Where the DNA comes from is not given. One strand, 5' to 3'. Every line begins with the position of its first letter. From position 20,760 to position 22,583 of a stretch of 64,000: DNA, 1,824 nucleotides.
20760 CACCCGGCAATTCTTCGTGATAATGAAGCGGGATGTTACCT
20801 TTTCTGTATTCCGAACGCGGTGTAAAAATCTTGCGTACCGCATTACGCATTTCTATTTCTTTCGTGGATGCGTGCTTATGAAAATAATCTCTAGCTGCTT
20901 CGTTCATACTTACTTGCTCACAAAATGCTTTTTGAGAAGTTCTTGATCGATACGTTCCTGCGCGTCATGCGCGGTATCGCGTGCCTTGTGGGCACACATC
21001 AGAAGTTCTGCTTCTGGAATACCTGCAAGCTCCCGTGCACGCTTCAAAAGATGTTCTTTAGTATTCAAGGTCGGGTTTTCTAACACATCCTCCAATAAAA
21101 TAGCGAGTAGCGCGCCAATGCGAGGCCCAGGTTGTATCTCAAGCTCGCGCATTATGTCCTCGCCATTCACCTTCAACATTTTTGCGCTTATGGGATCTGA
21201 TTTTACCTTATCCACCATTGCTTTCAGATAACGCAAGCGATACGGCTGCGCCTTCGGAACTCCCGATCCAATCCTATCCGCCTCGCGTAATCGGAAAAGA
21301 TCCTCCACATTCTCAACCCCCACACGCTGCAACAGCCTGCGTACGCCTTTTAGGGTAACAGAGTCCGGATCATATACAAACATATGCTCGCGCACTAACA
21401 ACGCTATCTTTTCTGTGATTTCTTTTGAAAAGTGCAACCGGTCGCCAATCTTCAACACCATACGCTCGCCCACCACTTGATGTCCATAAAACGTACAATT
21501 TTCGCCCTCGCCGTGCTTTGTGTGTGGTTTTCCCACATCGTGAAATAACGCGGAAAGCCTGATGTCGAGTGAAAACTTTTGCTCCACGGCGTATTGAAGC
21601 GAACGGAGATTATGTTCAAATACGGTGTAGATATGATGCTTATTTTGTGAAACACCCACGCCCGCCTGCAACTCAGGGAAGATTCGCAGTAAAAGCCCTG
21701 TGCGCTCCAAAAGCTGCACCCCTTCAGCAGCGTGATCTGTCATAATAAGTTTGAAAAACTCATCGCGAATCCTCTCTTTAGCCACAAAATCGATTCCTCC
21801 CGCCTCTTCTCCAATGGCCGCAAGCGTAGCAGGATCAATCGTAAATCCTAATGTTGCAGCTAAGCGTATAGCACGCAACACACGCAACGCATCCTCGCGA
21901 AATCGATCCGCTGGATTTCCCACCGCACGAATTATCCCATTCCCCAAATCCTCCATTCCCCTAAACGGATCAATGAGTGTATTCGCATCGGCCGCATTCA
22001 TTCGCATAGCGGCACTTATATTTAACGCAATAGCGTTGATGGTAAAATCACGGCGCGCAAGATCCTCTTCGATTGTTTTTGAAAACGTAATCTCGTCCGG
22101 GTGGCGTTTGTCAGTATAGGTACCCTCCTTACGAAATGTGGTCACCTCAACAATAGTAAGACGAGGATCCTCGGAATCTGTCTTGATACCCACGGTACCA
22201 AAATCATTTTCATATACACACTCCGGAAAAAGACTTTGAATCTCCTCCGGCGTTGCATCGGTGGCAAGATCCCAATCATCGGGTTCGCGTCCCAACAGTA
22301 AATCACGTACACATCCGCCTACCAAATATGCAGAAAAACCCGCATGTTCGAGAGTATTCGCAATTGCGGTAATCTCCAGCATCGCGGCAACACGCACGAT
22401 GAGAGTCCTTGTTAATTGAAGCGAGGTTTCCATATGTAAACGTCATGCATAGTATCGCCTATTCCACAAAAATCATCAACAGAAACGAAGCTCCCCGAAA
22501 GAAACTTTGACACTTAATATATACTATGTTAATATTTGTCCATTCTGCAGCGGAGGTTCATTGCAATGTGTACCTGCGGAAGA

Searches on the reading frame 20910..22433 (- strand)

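Call 8: search_protein_families(library=pfam, proteins=[window:20910-22433:-], max_evalue=0.001)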
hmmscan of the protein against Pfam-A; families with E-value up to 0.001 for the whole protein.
window:20910-22433:- (507 aa): 4 families
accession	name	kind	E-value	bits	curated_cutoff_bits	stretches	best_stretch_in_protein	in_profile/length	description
PF01743.26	PolyA_pol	-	7.8e-37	126.9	23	1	35-169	1-126/126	Poly A polymerase head domain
PF12627.12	PolyA_pol_RNAbd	-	4.5e-19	68.4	22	1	196-256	1-61/64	Probable RNA and SrmB- binding site of polymerase A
PF01966.28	HD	-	3.3e-11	43.9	22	1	271-356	1-91/116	HD domain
PF13735.12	tRNA_NucTran2_2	-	6.9e-09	36.3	27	1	404-464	86-147/149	tRNA nucleotidyltransferase domain 2 putative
